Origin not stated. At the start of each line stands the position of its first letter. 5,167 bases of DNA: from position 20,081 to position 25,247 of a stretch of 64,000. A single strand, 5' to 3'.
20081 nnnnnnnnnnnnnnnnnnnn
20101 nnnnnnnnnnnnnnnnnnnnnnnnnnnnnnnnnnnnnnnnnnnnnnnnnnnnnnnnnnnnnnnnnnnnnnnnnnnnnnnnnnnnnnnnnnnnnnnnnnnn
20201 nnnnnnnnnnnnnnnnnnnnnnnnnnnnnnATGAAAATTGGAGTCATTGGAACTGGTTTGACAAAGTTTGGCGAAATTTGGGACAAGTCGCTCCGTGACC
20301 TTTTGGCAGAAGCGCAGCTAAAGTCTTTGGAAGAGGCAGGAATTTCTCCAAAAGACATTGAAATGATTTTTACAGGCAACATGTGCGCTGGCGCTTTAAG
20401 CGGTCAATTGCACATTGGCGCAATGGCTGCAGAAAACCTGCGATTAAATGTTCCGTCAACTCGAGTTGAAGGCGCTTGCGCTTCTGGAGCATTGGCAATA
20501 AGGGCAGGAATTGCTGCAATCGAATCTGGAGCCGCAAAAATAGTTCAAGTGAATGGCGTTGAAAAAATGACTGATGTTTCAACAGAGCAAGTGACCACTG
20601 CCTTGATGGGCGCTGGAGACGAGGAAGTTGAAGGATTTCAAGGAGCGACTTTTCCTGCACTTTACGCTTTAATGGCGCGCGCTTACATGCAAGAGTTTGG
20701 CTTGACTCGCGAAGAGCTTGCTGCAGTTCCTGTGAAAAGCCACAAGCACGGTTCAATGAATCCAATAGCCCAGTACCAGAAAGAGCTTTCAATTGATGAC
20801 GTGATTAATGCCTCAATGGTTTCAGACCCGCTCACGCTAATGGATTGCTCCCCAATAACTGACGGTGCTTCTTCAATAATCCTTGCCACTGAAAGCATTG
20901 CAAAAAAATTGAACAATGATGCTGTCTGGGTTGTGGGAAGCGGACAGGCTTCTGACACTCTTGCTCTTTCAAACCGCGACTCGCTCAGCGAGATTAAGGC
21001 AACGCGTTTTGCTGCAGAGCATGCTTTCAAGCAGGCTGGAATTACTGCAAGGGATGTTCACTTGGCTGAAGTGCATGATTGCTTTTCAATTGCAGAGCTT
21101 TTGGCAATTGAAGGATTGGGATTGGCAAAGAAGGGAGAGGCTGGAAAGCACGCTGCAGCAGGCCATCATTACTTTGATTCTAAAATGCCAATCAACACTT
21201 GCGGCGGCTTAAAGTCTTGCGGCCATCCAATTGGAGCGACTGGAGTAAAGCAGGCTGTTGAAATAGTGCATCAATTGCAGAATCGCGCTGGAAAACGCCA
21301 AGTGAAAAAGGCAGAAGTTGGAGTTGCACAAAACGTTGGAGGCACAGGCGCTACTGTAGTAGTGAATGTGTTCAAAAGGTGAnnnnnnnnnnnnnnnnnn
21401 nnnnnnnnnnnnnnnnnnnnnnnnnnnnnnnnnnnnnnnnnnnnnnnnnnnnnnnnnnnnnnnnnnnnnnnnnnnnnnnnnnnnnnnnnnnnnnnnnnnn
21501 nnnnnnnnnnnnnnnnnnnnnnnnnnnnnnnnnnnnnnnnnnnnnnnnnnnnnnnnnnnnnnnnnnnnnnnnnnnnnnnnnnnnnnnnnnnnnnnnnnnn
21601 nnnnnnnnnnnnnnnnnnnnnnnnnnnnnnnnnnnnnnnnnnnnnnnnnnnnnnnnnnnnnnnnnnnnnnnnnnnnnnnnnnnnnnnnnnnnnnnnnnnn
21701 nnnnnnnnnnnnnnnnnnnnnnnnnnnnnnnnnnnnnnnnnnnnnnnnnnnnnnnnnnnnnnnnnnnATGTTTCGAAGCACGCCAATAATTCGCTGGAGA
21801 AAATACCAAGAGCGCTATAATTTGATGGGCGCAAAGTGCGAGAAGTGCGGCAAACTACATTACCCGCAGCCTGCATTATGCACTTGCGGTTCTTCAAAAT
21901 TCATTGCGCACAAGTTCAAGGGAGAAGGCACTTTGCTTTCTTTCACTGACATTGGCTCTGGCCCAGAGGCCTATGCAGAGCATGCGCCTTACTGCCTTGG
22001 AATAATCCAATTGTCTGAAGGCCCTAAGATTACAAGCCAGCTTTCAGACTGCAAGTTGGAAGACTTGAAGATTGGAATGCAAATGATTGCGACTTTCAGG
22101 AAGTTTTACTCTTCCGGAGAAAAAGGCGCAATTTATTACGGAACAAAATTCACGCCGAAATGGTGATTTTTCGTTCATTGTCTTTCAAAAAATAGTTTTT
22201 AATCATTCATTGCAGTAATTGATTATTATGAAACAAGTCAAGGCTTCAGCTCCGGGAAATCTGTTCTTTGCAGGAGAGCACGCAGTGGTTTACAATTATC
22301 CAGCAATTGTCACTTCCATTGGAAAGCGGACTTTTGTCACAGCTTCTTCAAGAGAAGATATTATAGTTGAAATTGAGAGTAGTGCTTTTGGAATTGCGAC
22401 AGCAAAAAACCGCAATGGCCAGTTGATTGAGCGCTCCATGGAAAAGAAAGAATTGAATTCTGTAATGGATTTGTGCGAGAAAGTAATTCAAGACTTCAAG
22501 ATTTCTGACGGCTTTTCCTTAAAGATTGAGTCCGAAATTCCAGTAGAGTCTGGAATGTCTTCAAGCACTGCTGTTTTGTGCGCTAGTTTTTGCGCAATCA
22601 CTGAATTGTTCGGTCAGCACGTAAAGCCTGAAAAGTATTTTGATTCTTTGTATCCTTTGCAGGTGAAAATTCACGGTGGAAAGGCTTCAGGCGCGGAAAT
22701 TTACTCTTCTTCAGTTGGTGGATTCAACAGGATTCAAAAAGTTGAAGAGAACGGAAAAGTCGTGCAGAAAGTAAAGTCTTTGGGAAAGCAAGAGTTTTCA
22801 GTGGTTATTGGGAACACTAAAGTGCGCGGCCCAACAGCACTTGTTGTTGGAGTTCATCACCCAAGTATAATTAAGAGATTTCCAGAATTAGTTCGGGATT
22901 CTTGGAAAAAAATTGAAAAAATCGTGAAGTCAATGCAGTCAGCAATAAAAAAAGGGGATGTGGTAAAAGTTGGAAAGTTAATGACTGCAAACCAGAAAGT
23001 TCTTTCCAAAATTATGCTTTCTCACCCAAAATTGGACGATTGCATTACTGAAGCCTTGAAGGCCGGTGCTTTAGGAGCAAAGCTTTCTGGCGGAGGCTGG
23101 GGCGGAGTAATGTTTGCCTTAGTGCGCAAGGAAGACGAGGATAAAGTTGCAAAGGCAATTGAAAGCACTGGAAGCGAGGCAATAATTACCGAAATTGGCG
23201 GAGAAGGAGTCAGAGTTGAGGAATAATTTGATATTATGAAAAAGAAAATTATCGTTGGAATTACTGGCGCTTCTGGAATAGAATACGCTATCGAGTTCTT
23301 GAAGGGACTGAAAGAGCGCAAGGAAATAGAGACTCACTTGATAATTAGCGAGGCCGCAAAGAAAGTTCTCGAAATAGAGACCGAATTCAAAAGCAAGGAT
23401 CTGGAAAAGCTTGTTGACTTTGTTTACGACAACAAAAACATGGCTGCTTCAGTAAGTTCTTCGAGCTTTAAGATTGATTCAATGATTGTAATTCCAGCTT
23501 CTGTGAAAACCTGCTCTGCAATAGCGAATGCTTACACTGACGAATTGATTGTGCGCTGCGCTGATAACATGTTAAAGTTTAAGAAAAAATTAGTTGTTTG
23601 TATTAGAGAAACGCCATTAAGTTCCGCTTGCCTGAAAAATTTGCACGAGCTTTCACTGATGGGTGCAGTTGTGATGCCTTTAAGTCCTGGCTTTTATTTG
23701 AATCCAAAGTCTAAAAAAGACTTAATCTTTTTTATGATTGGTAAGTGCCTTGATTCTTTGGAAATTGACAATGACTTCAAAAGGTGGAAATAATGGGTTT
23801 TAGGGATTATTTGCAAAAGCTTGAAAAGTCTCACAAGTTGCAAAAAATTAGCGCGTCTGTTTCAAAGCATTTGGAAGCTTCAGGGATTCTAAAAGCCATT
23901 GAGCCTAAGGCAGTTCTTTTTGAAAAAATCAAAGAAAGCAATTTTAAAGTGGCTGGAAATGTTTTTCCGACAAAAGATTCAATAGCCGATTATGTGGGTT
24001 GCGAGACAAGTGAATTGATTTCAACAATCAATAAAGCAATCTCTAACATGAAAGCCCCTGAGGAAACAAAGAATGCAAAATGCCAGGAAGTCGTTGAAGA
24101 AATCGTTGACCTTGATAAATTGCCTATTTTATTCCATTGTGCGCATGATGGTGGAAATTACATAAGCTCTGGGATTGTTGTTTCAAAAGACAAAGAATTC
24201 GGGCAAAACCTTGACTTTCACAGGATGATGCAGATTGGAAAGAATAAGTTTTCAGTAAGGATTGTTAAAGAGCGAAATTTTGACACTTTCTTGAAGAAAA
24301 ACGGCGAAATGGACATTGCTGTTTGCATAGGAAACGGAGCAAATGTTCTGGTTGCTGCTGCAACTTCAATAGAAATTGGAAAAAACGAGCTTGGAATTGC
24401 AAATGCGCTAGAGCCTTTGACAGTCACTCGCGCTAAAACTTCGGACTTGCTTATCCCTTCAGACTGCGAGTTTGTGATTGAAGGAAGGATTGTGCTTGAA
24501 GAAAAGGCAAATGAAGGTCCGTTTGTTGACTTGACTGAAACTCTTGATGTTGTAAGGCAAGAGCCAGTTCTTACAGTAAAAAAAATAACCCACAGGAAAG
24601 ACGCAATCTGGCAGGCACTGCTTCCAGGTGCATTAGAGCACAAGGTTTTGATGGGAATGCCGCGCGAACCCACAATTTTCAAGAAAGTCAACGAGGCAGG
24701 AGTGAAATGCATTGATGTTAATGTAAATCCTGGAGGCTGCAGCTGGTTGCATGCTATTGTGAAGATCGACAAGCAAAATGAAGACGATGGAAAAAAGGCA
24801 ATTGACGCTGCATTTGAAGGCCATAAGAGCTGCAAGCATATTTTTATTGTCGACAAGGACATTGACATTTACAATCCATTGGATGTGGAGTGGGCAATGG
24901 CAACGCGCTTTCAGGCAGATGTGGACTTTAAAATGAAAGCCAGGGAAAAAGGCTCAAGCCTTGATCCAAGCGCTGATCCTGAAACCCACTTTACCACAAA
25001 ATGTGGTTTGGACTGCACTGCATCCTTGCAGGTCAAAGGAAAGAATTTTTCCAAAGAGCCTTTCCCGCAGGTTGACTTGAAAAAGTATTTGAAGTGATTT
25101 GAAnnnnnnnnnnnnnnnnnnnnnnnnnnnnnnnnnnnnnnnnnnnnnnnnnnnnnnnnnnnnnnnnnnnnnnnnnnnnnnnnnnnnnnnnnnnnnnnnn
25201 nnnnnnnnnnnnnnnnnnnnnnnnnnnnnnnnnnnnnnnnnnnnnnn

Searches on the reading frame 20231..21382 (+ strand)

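Call 75: search_protein_families(library=pfam, proteins=[window:20231-21382:+], max_evalue=0.00001)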
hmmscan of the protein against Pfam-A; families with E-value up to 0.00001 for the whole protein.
window:20231-21382:+ (383 aa): 3 families
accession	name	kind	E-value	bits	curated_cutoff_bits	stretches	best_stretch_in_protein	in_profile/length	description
PF22691.2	Thiolase_C_1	-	5.5e-45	153.1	28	1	238-383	1-144/144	Thiolase C-terminal domain-like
PF00108.29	Thiolase_N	-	5.9e-29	101.7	26.4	1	5-222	3-260/260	Thiolase, N-terminal domain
PF02803.24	Thiolase_C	-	1.8e-13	50.7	27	1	260-367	26-115/123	Thiolase, C-terminal domain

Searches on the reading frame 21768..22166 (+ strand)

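Call 75: search_protein_families(library=pfam, proteins=[window:21768-22166:+], max_evalue=0.00001)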
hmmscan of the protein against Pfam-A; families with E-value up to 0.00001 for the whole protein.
window:21768-22166:+ (132 aa): 2 families
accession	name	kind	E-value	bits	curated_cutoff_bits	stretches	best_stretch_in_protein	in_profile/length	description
PF01796.24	OB_ChsH2_C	-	4.1e-13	49.5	27.1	1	50-111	4-65/65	ChsH2, C-terminal OB-fold domain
PF12172.15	zf-ChsH2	-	5.7e-07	29.7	23.2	1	16-44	6-35/37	ChsH2, rubredoxin-like zinc ribbon domain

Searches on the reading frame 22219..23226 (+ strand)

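Call 75: search_protein_families(library=pfam, proteins=[window:22219-23226:+], max_evalue=0.00001)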
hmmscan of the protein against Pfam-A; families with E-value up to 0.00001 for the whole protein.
window:22219-23226:+ (335 aa): 2 families
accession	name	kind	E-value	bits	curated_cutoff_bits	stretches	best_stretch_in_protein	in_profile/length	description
PF08544.19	GHMP_kinases_C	-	1.9e-16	60.6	21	1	239-318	1-83/85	GHMP kinases C terminal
PF00288.32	GHMP_kinases_N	-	3.3e-11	43.7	22.3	1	83-168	4-87/87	GHMP kinases N terminal domain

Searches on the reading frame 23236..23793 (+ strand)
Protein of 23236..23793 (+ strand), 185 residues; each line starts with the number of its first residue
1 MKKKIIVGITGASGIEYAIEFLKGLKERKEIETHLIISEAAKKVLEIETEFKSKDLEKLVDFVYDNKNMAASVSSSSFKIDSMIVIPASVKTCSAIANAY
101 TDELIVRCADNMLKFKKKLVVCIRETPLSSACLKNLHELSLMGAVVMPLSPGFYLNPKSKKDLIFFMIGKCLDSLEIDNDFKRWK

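Call 75: search_protein_families(library=pfam, proteins=[window:23236-23793:+], max_evalue=0.00001)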
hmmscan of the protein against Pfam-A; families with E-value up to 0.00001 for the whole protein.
window:23236-23793:+ (185 aa): 1 family
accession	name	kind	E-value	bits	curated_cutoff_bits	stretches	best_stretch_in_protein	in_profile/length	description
PF02441.25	Flavoprotein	-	6.1e-39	133.7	22.7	1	3-174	1-161/162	Flavoprotein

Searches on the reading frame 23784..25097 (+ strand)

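Call 75: search_protein_families(library=pfam, proteins=[window:23784-25097:+], max_evalue=0.00001)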
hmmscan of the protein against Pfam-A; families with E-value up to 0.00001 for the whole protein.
window:23784-25097:+ (437 aa): 3 families
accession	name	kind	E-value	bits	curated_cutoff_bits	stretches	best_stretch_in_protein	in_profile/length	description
PF01977.22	UbiD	-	2.1e-51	174.5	23.3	1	95-282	5-204/206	3-octaprenyl-4-hydroxybenzoate carboxy-lyase Rift-related domain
PF20696.2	UbiD_C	-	2e-27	96.1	24.2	1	288-411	2-127/127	3-octaprenyl-4-hydroxybenzoate carboxy-lyase C-terminal domain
PF20695.2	UbiD_N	-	4.2e-13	49.6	24.3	1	10-85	1-77/78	3-octaprenyl-4-hydroxybenzoate carboxy-lyase N-terminal domain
